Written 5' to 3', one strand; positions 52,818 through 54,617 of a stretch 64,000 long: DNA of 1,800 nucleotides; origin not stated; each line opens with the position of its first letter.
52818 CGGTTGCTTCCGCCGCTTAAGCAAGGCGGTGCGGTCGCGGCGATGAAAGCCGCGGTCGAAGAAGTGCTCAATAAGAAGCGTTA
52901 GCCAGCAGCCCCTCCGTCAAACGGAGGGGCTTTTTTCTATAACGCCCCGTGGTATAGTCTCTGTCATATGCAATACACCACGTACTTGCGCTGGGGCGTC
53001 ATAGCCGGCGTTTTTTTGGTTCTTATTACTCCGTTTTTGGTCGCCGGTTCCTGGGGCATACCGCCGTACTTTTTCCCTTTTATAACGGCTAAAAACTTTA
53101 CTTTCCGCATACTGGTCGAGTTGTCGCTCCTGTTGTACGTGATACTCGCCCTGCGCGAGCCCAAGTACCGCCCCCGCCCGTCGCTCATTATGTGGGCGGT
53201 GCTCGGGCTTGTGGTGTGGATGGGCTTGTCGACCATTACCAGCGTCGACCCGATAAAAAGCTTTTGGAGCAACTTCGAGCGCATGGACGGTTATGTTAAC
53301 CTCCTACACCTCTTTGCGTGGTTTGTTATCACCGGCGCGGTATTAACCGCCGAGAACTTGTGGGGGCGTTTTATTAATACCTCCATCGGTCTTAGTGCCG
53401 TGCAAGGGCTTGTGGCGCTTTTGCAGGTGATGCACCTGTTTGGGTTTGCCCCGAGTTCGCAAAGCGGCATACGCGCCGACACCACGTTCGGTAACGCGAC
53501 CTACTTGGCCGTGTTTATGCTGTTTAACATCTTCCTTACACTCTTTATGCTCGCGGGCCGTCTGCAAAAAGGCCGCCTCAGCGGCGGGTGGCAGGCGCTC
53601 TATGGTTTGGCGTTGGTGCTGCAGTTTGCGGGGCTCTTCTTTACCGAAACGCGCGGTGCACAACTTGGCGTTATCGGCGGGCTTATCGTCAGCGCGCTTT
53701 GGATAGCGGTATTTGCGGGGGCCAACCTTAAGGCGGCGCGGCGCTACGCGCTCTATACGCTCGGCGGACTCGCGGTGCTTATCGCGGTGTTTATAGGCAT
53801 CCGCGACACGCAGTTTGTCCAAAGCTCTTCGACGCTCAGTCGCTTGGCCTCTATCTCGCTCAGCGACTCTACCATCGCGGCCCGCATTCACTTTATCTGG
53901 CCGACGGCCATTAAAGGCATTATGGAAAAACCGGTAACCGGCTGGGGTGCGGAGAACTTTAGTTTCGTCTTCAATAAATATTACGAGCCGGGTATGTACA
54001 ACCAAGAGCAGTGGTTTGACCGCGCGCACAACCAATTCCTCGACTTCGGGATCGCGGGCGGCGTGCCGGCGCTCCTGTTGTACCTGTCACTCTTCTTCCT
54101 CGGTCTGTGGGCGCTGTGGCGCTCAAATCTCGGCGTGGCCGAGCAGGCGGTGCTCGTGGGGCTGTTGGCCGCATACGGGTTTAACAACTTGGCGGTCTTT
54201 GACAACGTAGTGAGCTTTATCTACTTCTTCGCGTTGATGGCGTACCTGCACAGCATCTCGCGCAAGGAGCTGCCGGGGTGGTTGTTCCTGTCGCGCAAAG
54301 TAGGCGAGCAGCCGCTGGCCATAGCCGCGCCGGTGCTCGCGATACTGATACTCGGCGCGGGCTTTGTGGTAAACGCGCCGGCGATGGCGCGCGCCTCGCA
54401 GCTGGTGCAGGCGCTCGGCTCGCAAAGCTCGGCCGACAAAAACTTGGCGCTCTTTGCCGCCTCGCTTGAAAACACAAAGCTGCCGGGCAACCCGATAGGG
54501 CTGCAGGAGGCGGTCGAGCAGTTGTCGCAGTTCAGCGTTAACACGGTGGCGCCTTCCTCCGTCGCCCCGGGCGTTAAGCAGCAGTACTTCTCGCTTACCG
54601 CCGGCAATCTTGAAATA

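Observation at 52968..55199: O-antigen-ligase/PglL-like membrane protein with a TPR tail closes the island: candidate O-oligosaccharyltransferase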

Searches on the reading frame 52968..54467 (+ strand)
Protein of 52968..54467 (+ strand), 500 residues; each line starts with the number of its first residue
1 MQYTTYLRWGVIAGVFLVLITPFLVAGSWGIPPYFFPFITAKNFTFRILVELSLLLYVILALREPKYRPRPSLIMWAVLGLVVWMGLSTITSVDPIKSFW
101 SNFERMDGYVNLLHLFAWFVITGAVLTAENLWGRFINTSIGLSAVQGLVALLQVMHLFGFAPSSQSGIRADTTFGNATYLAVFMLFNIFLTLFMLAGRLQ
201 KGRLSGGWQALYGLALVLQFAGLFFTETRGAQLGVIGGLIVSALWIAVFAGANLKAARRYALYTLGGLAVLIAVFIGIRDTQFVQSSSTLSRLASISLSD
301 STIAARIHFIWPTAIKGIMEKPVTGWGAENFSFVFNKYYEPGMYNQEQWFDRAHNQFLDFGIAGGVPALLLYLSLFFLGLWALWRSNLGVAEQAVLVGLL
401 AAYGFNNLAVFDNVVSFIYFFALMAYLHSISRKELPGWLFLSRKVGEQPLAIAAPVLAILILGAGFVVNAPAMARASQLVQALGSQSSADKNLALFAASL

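Call 28: search_solved_structures(query=window:52968-54467:+, max_evalue=10, show_alignments=3)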
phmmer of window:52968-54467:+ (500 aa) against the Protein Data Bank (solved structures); distinct sequences matched with E-value up to 10: 0.
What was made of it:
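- Tried and rejected: phmmer with the single TM-core sequence against the PDB found nothing (call 28).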

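Call 54: predict_structure(alignment_id=A2)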
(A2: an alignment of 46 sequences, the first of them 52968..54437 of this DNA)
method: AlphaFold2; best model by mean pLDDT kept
length: 490 residues; sequences in the alignment: 46
mean_pLDDT: 87.9   pTM: 0.90
mean pLDDT of the five models: 87.9, 86.8, 85.7, 85.1, 84.3
residues with pLDDT >= 90: 307; 70-90: 128; 50-70: 44; < 50: 11
segments of 3 or more residues with pLDDT < 50: 347-352
pLDDT, mean of each block of 10 residues (from residue 1): 92 97 66 59 90 97 93 96 96 88 67 96 97 98 96 90 80 88 97 98 97 98 91 94 97 93 93 91 88 73 78 91 86 77 60 74 95 98 97 98 89 84 97 66 88 95 89 79 65
secondary structure, 60 per line:
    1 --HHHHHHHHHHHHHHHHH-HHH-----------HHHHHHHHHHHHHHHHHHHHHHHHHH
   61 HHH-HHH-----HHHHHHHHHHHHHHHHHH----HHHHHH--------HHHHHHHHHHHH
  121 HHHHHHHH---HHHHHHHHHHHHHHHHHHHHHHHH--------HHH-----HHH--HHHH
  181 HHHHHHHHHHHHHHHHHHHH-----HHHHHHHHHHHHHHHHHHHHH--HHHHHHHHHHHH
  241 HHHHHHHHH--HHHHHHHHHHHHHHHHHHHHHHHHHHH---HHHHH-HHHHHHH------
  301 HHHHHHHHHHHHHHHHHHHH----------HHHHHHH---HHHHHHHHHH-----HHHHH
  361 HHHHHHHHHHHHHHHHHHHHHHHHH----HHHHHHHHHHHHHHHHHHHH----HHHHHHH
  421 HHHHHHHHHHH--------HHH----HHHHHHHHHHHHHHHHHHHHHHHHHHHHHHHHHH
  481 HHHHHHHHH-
elements in order: H3-19 H35-63 H73-90 H95-100 H109-128 H132-155 H177-200 H206-226 H229-249 H252-278 H282-286 H288-294 H301-320 H331-337 H341-350 H356-385 H390-409 H414-431 H447-489
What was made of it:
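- On Wzy_C / O-antigen-ligase superfamily (PF04932; GT-C(B) fold): The model has pLDDT 87.9 and pTM 0.90 (call 54).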

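Call 73: search_solved_structures(query=A3, max_evalue=10, show_alignments=3)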
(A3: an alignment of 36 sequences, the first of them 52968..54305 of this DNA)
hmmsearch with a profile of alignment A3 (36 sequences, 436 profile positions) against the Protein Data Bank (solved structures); distinct sequences matched with E-value up to 10: 1.
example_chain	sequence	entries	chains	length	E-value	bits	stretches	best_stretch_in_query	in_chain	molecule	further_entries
7tpg_B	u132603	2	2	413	1.3e-07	34.2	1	187-371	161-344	Putative cell surface polysaccharide polymerase/ligase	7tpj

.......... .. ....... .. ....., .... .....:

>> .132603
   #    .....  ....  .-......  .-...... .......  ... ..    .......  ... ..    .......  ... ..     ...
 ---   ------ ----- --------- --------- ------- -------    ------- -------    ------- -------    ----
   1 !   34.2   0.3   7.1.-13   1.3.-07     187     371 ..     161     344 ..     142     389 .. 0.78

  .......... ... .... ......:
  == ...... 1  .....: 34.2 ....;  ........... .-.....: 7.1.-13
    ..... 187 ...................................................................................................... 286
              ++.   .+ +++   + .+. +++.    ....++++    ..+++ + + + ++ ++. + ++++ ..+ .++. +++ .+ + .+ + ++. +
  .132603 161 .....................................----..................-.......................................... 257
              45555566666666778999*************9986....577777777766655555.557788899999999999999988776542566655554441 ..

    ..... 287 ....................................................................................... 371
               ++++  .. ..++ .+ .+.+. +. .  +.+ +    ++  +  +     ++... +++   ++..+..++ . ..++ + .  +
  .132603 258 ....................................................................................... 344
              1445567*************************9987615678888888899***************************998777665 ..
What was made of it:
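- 52968..54305 (+): aa 1-446: TM1-TM12, the WaaL-like GT-C(B) core. A profile of this region hits only WaaL 7TPG/7TPJ in the PDB, E 1.3e-7 (call 73).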
